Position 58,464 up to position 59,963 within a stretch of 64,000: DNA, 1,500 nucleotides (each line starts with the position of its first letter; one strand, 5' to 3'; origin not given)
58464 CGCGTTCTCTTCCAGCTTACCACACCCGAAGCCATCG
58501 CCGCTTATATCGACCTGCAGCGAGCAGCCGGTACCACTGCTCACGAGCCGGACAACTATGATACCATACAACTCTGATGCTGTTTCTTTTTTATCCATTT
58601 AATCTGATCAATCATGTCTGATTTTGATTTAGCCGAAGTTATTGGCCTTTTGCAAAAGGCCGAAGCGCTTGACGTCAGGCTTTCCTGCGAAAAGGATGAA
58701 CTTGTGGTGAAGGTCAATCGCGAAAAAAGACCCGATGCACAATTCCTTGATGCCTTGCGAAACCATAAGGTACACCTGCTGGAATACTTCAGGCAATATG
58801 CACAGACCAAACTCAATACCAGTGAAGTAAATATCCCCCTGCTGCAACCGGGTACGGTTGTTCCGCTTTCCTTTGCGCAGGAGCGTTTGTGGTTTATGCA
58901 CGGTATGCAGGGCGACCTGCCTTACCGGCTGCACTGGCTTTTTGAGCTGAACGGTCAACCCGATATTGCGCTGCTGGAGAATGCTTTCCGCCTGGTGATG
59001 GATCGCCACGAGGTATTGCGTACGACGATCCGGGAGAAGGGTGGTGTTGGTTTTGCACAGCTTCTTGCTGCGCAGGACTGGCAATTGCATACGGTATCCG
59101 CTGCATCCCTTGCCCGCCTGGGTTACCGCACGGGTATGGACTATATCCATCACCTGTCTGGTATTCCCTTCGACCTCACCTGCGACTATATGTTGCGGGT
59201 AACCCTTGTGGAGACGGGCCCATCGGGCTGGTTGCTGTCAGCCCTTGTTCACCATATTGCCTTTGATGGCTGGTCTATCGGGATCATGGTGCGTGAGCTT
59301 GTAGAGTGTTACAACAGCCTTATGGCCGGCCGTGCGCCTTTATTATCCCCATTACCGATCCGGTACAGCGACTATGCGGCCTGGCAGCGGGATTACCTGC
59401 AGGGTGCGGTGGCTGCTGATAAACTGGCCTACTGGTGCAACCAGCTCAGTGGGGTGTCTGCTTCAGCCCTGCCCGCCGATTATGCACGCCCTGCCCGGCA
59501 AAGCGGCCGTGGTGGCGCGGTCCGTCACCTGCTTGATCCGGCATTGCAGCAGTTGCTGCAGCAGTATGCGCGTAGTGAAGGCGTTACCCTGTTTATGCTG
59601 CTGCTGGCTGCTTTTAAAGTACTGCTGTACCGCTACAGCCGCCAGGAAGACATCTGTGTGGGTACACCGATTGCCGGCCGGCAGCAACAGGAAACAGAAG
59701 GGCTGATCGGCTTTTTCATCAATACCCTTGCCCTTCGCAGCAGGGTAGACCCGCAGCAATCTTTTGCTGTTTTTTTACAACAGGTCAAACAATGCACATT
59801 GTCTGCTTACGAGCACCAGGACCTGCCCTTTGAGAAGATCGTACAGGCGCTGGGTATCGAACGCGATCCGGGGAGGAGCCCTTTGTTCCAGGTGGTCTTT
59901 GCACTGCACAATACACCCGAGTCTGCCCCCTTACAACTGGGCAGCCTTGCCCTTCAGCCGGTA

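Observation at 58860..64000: Apparently perfect in-frame tandem duplication of an entire C-A-T module (period 3135 bp) in NRPS-4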

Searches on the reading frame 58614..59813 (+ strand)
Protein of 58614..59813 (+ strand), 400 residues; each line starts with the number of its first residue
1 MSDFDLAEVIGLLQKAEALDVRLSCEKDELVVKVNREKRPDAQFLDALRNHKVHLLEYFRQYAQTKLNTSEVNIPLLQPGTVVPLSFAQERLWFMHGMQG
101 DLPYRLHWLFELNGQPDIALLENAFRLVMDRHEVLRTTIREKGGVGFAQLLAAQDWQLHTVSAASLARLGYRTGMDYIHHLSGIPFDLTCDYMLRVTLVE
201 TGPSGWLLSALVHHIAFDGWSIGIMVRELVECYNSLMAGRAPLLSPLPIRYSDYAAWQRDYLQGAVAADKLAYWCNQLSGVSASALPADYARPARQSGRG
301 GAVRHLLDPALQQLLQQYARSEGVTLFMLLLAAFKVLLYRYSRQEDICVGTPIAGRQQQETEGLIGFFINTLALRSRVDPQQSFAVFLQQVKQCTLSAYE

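Call 10: find_related_loci(query=window:58614-59813:+, collection=genome_contigs, flank=10000)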
Query window:58614-59813:+ (400 aa) in genome_contigs; peptide patterns used: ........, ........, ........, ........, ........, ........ (x = any residue, [..] = any of these).
598 stretches matched a pattern (row limit reached: there are more); 590 encode a relative of the query (tblastn E <= 1e-3); the best 80 are kept; 79 distinct loci.
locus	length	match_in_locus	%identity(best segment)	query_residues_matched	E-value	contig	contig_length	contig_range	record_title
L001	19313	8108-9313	61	1-400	4e-155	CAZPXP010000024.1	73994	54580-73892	MAG TPA_asm: uncultured Ferruginibacter sp. isolate SRP292972_co3_135 genome assembly, contig: NODE_346_length_73994_cov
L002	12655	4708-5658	49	83-400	4e-105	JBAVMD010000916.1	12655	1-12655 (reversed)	MAG: Chitinophagaceae bacterium isolate MFD02377_ilm_asm_bin7 k127_184603, whole genome shotgun sequence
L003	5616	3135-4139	49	68-400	4e-103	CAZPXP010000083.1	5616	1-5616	MAG TPA_asm: uncultured Ferruginibacter sp. isolate SRP292972_co3_135 genome assembly, contig: NODE_4997_length_5616_cov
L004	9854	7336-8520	43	8-400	7e-103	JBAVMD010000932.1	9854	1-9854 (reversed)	MAG: Chitinophagaceae bacterium isolate MFD02377_ilm_asm_bin7 k127_186299, whole genome shotgun sequence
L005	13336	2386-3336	51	83-400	1e-101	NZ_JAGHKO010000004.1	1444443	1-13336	Niastella soli strain MAH-29 platanus_K_17_124_4, whole genome shotgun sequence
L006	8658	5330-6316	49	74-400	4e-101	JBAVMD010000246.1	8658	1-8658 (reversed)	MAG: Chitinophagaceae bacterium isolate MFD02377_ilm_asm_bin7 k127_198066, whole genome shotgun sequence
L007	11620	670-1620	50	83-400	1e-99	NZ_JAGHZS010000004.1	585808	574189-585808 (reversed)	MAG: Chitinophaga sp. isolate BIN2 scaffold4_cov0, whole genome shotgun sequence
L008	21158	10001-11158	42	11-400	5e-99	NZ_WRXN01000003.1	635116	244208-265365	Chitinophaga tropicalis strain ysch24 NODE_3_length_635116_cov_23.209002, whole genome shotgun sequence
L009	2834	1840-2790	51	83-400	1e-100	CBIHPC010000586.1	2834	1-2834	MAG TPA_asm: uncultured Niastella sp. isolate SRR18156214_maxbin2_6 genome assembly, contig: ERZ27336874.18175, whole ge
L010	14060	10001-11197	40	1-400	2e-96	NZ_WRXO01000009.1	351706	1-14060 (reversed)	Chitinophaga oryziterrae strain JCM 16595 NODE_9_length_351706_cov_21.917919, whole genome shotgun sequence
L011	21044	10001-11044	46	59-400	3e-92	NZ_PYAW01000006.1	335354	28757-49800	Chitinophaga niastensis strain DSM 24859 Ga0180968_106, whole genome shotgun sequence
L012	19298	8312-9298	47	74-400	2e-97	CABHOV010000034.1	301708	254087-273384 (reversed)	MAG: uncultured Bacteroides sp. isolate Bacteroidetes_sp_nbed49b3 genome assembly, contig: NODE_58_length_301708_cov_13.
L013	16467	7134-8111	47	74-400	1e-94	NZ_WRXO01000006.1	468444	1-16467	Chitinophaga oryziterrae strain JCM 16595 NODE_6_length_468444_cov_20.568745, whole genome shotgun sequence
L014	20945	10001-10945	47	83-399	2e-87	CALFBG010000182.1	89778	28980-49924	MAG: uncultured Saprospiraceae bacterium isolate H3_Bin_Bin_188_1_1 genome assembly, contig: c_000003595691, whole genom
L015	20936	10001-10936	44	83-400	9e-82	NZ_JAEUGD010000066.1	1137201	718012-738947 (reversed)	Fulvivirga marina strain 29W222 scaffold66, whole genome shotgun sequence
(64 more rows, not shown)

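Call 19: search_protein_families(library=pfam, proteins=[L001:8108-18526:+], max_evalue=0.001)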
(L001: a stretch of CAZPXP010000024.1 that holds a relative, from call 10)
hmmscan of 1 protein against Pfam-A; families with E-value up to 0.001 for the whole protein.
L001:8108-18526:+ (3473 aa): 5 families
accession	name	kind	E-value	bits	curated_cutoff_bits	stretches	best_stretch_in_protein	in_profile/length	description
PF00668.25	Condensation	-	3e-294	976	30.6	3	1131-1574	4-456/456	Condensation domain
PF00501.34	AMP-binding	-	1.6e-195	649.8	29.9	3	547-890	1-383/384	AMP-binding enzyme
PF00550.31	PP-binding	-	1.1e-39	134.9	20.8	3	1047-1110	2-67/67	Phosphopantetheine attachment site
PF13193.12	AMP-binding_C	-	6.7e-27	94.7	24.5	3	945-1018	1-76/76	AMP-binding enzyme C-terminal domain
PF00975.26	Thioesterase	-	3.6e-23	83.4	26.4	1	3215-3317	1-104/226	Thioesterase domain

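Call 41: search_protein_families(library=pfam, proteins=[L001:15920-17440:+], max_evalue=1)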
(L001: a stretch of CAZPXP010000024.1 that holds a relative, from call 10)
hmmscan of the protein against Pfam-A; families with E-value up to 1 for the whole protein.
L001:15920-17440:+ (507 aa): 2 families
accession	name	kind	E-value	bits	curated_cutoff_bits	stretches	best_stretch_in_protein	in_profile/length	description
PF00501.34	AMP-binding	-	1.5e-30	106.7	29.9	1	34-367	1-378/384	AMP-binding enzyme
PF13193.12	AMP-binding_C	-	2.3e-06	28.8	24.5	1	410-478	2-72/76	AMP-binding enzyme C-terminal domain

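Call 52: find_homologous_proteins(query=L001:11501-18526:+, max_evalue=1e-100)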
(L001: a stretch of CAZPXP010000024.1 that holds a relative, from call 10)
Query L001:11501-18526:+ (2342 aa): 7869 proteins with E <= 1e-100 among 8000 candidates; the best 120 are listed.
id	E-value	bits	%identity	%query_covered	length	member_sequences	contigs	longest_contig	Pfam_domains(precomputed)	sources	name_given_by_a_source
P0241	0.0e+0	6905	100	100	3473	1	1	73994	PF00668.26,PF00550.32,PF00501.35,PF13193.13,PF00975.27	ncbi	-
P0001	0.0e+0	3943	63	63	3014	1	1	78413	PF00668.26,PF00550.32,PF00501.35,PF13193.13,PF00975.27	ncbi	-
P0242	0.0e+0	3289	41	88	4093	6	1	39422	PF13847.13,PF00668.26,PF13649.13,PF00550.32,PF18563.7,PF00501.35,PF13193.13,PF08241.19,PF08242.19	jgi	jgi:amino acid adenylation domain-containing protein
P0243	0.0e+0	3269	42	87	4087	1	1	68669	PF13847.13,PF00668.26,PF13649.13,PF00550.32,PF00501.35,PF13193.13,PF08241.19,PF08242.19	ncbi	ncbi:MAG: amino acid adenylation domain-containing protein [Ferruginibacter sp.]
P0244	0.0e+0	3204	41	88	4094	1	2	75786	PF13847.13,PF00668.26,PF13649.13,PF00550.32,PF00501.35,PF13193.13,PF08241.19,PF08242.19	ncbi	ncbi:MAG: amino acid adenylation domain-containing protein [Ferruginibacter sp.]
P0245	0.0e+0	3170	35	87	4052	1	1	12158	PF00668.26,PF00550.32,PF00501.35,PF13193.13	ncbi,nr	ncbi:MAG: amino acid adenylation domain-containing protein, partial [Gammaproteobacteria bacterium]|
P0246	0.0e+0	3157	35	87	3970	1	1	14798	PF00668.26,PF00550.32,PF00501.35,PF13193.13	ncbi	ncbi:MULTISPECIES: non-ribosomal peptide synthetase, partial [Niastella]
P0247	0.0e+0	3144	36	86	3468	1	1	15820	PF00668.26,PF00550.32,PF00501.35,PF13193.13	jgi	jgi:amino acid adenylation domain-containing protein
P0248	0.0e+0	3105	39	87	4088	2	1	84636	PF13847.13,PF00668.26,PF13649.13,PF00550.32,PF00501.35,PF13193.13,PF08241.19,PF08242.19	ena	-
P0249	0.0e+0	3101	37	87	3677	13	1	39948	PF00668.26,PF00550.32,PF00501.35,PF13193.13,PF26392.1,PF10723.16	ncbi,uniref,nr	ncbi:non-ribosomal peptide synthetase [Flavobacterium anhuiense]|uniref:non-ribosomal peptide synthe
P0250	0.0e+0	2998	35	88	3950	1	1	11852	PF00668.26,PF00550.32,PF00501.35,PF13193.13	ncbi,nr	ncbi:MAG TPA: amino acid adenylation domain-containing protein, partial [Thermoanaerobaculia bacteri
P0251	0.0e+0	2969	36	88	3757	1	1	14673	PF00668.26,PF00550.32,PF00501.35,PF13193.13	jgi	jgi:amino acid adenylation domain-containing protein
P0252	0.0e+0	2962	38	99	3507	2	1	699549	PF00668.26,PF00550.32,PF18563.7,PF00501.35,PF13193.13,PF00975.27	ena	-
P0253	0.0e+0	2922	38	71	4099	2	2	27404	PF13847.13,PF00668.26,PF13489.13,PF13649.13,PF00550.32,PF00501.35,PF13193.13,PF08241.19,PF08242.19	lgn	-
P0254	0.0e+0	2922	39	88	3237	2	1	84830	PF00668.26,PF00550.32,PF00501.35,PF13193.13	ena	-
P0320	0.0e+0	2605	37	86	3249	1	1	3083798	PF00668.26,PF00550.32,PF00501.35,PF13193.13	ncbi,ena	-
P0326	0.0e+0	2584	37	88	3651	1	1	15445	PF13847.13,PF00668.26,PF13489.13,PF13649.13,PF00550.32,PF00501.35,PF13193.13,PF08242.19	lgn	-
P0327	0.0e+0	2584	34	88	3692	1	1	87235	PF00668.26,PF16363.12,PF00550.32,PF00501.35,PF13193.13,PF07993.19,PF01370.28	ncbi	-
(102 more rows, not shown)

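Call 58: find_encoding_contigs(protein=P0320, flank=3000, max_places=2)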
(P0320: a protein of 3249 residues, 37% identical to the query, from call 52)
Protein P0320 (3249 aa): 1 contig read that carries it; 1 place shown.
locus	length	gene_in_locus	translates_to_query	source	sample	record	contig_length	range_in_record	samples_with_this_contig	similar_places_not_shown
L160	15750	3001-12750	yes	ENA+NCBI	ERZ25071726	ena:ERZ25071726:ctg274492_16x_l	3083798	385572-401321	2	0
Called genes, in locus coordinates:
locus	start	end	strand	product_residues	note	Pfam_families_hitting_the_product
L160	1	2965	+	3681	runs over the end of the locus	PF00668:Condensation, PF00501:AMP-binding, PF00550:PP-binding, PF00668:Condensation, PF00501:AMP-binding, PF00550:PP-binding, PF00668:Condensation, PF00501:AMP-binding, +5 more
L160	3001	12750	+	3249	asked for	PF00668:Condensation, PF00501:AMP-binding, PF00550:PP-binding, PF00668:Condensation, PF00501:AMP-binding, PF13193:AMP-binding_C, PF00550:PP-binding, PF00668:Condensation, +4 more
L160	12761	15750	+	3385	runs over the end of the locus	PF00668:Condensation, PF00501:AMP-binding, PF08241:Methyltransf_11, PF08242:Methyltransf_12, PF13649:Methyltransf_25, PF13847:Methyltransf_31, PF00550:PP-binding, PF00668:Condensation, +7 more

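Call 59: find_encoding_contigs(protein=P0252, flank=3000, max_places=2)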
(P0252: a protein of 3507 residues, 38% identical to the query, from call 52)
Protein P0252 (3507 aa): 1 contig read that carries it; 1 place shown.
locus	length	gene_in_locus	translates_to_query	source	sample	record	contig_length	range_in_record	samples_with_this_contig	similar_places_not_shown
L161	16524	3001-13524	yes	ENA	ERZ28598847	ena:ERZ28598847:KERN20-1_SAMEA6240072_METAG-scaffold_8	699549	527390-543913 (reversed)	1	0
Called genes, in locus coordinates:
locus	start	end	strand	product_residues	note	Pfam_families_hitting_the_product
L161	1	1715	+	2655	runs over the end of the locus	PF00668:Condensation, PF16076:Acyltransf_C (faint), PF00501:AMP-binding, PF13193:AMP-binding_C (weak), PF00550:PP-binding, PF00668:Condensation, PF00501:AMP-binding, PF00550:PP-binding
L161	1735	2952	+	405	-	PF02668:TauD (weak)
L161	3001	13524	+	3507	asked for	PF00668:Condensation, PF00501:AMP-binding, PF00550:PP-binding, PF00668:Condensation, PF00501:AMP-binding, PF00550:PP-binding, PF00668:Condensation, PF00501:AMP-binding, +6 more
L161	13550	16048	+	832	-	PF13620:CarboxypepD_reg (weak), PF13715:CarbopepD_reg_2 (faint), PF22904:NOMO1-like_2nd (weak), PF07715:Plug (weak), PF00593:TonB_dep_Rec_b-barrel, PF14905:OMP_b-brl_3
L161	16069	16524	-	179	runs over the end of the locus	PF13302:Acetyltransf_3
